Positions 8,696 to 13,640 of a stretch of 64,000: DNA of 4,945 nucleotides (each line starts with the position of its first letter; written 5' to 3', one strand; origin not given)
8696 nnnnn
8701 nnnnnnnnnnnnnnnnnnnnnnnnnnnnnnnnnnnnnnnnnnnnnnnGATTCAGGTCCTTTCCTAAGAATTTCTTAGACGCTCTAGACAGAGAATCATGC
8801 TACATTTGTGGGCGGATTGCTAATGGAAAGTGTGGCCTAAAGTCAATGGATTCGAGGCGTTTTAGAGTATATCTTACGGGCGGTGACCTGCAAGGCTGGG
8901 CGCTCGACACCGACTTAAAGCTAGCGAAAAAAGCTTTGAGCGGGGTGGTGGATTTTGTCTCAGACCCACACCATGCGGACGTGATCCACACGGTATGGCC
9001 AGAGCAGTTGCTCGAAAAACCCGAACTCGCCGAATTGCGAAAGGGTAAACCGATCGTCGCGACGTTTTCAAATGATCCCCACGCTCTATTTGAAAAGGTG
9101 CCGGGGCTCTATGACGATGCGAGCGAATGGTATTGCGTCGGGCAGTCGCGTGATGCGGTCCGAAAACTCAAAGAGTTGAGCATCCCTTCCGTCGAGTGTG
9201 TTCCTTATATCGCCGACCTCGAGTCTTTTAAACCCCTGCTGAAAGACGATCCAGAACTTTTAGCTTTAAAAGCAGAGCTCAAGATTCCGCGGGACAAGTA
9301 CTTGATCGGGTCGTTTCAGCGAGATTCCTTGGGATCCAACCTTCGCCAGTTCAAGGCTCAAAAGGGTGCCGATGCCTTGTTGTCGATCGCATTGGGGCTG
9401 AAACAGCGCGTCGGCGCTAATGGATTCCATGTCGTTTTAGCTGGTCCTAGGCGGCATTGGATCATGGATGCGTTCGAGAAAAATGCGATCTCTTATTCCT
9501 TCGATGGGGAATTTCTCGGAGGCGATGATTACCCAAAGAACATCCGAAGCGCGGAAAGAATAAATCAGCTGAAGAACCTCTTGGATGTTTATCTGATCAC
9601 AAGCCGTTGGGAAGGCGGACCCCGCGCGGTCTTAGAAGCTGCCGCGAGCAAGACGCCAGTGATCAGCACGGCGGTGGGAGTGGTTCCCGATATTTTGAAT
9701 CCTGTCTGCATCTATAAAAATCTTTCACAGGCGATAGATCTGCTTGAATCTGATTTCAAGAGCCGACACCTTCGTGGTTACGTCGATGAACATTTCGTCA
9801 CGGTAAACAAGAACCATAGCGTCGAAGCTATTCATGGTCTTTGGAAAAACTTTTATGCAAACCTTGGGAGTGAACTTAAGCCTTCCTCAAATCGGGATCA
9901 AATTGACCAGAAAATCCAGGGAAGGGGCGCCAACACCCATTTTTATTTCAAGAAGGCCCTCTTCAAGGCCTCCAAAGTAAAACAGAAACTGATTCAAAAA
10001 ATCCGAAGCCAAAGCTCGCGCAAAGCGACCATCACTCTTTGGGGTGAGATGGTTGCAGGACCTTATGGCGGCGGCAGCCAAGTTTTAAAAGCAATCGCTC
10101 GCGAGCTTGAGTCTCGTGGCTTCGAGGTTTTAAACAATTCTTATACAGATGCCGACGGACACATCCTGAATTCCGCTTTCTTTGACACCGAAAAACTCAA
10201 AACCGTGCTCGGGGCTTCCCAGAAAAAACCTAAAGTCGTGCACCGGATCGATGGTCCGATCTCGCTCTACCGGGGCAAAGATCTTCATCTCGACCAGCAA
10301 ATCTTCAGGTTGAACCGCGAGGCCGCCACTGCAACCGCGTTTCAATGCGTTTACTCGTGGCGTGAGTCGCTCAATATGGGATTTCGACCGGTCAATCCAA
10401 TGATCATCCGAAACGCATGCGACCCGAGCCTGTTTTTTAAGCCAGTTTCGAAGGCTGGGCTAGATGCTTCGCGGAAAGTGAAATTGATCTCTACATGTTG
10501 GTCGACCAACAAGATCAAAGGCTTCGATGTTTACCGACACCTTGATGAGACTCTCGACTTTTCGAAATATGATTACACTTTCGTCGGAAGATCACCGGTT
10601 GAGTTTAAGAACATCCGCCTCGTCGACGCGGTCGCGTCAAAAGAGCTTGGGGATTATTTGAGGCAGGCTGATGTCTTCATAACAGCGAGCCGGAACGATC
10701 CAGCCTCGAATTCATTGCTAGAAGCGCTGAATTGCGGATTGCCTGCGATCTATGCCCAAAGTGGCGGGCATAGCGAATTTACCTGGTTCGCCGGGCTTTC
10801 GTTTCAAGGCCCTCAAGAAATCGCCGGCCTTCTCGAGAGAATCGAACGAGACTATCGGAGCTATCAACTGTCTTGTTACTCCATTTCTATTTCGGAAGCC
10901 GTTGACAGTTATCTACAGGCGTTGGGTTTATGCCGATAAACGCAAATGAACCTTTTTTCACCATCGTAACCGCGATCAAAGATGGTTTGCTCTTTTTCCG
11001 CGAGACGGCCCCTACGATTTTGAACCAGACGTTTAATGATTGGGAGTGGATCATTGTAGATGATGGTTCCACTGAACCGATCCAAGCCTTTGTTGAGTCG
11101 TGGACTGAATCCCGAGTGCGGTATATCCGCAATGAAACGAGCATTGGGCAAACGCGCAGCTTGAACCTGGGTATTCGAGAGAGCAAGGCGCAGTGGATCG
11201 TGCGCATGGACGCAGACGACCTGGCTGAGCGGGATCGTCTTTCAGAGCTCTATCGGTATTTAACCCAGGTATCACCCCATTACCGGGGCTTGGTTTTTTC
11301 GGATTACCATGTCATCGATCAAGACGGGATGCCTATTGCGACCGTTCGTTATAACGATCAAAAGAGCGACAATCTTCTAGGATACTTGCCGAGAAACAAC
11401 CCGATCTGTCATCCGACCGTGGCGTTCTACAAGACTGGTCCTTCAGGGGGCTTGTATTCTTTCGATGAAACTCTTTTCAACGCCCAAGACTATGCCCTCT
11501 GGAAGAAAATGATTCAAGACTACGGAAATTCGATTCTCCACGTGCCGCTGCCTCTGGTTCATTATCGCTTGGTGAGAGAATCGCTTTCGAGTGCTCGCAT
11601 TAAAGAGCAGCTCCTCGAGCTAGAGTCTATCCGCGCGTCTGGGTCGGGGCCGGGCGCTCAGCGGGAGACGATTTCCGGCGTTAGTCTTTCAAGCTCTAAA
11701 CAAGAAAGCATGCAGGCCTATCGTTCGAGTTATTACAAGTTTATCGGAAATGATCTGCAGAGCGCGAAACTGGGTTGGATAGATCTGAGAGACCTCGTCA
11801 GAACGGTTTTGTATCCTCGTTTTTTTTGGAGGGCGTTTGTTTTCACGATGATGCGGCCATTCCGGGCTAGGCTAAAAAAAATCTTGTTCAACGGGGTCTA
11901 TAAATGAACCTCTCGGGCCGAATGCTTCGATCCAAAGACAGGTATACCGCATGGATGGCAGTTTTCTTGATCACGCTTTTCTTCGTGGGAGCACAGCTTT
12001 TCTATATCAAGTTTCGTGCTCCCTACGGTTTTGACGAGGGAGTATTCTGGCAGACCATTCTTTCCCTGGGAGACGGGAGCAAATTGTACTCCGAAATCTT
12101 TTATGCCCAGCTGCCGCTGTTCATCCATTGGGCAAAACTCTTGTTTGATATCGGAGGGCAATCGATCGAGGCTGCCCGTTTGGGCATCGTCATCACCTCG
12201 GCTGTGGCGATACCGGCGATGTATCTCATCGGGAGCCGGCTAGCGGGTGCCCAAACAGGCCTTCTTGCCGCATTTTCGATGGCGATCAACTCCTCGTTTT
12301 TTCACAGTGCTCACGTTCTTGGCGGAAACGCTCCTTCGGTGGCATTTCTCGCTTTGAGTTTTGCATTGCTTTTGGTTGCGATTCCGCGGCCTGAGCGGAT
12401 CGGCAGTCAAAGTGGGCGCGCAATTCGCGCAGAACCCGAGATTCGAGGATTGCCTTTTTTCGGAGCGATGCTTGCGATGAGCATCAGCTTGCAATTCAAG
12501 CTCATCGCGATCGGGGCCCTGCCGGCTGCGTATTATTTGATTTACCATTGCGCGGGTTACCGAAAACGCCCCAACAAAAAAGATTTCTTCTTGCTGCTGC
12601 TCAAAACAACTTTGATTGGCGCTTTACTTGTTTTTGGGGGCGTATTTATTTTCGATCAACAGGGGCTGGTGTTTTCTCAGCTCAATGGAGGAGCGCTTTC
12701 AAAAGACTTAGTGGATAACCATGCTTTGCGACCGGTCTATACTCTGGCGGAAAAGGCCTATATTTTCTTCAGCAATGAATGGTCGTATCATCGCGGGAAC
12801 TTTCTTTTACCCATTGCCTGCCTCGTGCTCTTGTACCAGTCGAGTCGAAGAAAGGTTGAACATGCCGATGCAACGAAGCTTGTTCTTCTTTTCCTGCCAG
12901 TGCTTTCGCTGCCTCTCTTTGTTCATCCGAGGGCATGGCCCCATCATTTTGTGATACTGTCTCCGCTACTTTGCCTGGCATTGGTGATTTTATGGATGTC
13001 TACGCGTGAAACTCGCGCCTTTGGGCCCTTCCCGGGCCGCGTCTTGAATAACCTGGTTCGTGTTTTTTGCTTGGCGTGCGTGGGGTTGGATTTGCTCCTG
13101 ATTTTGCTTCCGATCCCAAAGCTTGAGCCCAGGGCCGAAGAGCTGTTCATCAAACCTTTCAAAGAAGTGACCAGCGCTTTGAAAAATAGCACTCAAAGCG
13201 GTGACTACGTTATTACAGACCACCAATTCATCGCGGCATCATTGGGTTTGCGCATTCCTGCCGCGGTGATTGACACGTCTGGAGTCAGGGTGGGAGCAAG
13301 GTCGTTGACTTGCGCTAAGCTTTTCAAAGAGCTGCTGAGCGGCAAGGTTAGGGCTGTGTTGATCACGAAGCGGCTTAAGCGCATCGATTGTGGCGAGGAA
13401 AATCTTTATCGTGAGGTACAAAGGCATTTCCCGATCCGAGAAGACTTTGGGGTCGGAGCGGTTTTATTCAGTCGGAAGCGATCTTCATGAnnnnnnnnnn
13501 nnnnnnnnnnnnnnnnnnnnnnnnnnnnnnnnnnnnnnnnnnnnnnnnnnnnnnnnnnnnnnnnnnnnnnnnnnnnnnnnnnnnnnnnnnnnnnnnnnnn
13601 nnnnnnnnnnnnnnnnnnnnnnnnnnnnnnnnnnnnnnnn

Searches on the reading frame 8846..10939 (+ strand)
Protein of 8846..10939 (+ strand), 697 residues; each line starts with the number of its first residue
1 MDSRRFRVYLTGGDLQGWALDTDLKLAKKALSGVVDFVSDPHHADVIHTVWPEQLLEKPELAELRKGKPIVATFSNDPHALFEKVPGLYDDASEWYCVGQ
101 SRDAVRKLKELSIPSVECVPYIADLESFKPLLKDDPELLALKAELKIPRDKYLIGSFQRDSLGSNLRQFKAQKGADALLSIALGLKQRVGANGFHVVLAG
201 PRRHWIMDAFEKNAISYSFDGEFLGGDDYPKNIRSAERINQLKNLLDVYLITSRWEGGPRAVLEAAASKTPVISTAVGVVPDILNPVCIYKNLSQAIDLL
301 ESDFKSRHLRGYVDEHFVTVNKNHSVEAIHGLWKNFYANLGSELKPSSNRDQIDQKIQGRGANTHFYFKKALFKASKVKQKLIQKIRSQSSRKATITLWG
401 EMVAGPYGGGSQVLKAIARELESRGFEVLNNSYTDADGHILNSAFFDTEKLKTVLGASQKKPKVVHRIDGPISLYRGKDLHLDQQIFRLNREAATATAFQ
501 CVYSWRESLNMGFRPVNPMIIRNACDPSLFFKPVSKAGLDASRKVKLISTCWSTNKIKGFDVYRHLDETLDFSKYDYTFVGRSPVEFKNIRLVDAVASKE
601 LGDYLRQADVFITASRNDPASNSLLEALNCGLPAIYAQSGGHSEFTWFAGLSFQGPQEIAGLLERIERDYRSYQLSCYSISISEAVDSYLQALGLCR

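Call 6: search_protein_families(library=pfam, proteins=[window:8846-10939:+])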
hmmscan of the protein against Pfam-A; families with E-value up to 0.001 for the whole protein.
window:8846-10939:+ (697 aa): 3 families
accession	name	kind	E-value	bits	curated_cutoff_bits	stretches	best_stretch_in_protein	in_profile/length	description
PF13692.12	Glyco_trans_1_4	-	6.8e-19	69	27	2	588-646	59-115/142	Glycosyl transferases group 1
PF00534.26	Glycos_transf_1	-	1.1e-18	67.8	26.4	2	234-285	81-132/172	Glycosyl transferases group 1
PF13524.12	Glyco_trans_1_2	-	0.0003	21.2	25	0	575-665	15-110/144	Glycosyl transferase-like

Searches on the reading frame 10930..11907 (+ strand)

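Call 6: search_protein_families(library=pfam, proteins=[window:10930-11907:+])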
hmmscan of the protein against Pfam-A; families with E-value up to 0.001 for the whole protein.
window:10930-11907:+ (325 aa): 2 families
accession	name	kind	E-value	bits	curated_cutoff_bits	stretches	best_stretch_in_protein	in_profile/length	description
PF00535.33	Glycos_transf_2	-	6.4e-21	75.4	23.3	1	23-167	13-159/168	Glycosyl transferase family 2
PF10111.15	Glyco_tranf_2_2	-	7.9e-08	32.6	27.3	1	29-110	18-105/276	Glycosyltransferase like family 2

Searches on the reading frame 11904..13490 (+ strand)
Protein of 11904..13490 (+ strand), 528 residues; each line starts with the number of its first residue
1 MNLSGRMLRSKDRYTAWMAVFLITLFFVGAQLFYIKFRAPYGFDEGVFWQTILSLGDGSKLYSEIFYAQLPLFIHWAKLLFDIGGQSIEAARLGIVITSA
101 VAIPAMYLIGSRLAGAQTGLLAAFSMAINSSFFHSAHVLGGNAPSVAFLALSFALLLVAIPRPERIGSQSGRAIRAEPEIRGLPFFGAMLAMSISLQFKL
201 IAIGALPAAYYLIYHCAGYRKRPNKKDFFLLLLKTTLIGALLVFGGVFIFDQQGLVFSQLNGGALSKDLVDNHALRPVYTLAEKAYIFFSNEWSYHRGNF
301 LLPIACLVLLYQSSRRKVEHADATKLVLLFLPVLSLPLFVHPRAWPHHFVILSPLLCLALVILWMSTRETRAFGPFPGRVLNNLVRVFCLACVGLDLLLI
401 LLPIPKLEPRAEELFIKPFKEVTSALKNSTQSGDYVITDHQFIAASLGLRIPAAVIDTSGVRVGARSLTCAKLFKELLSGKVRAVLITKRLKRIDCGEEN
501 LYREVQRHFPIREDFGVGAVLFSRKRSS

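Call 6: search_protein_families(library=pfam, proteins=[window:11904-13490:+])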
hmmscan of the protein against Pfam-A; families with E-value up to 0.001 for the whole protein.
window:11904-13490:+ (528 aa): 1 family
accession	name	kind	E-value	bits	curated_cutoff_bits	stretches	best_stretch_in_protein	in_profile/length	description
PF13231.12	PMT_2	-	3.1e-08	34.4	26.1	1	71-216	3-133/160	Dolichyl-phosphate-mannose-protein mannosyltransferase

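Call 10: search_protein_families(library=ncbifam, proteins=[window:11904-13490:+], max_evalue=0.01)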
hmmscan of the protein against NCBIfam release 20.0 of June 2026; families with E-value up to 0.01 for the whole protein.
window:11904-13490:+ (528 aa): 1 family
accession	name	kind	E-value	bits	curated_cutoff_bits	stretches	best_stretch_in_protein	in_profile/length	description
TIGR04154.1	archaeo_STT3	subfamily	3.5e-05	22.3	450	1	91-254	98-263/831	oligosaccharyl transferase, archaeosortase A system-associated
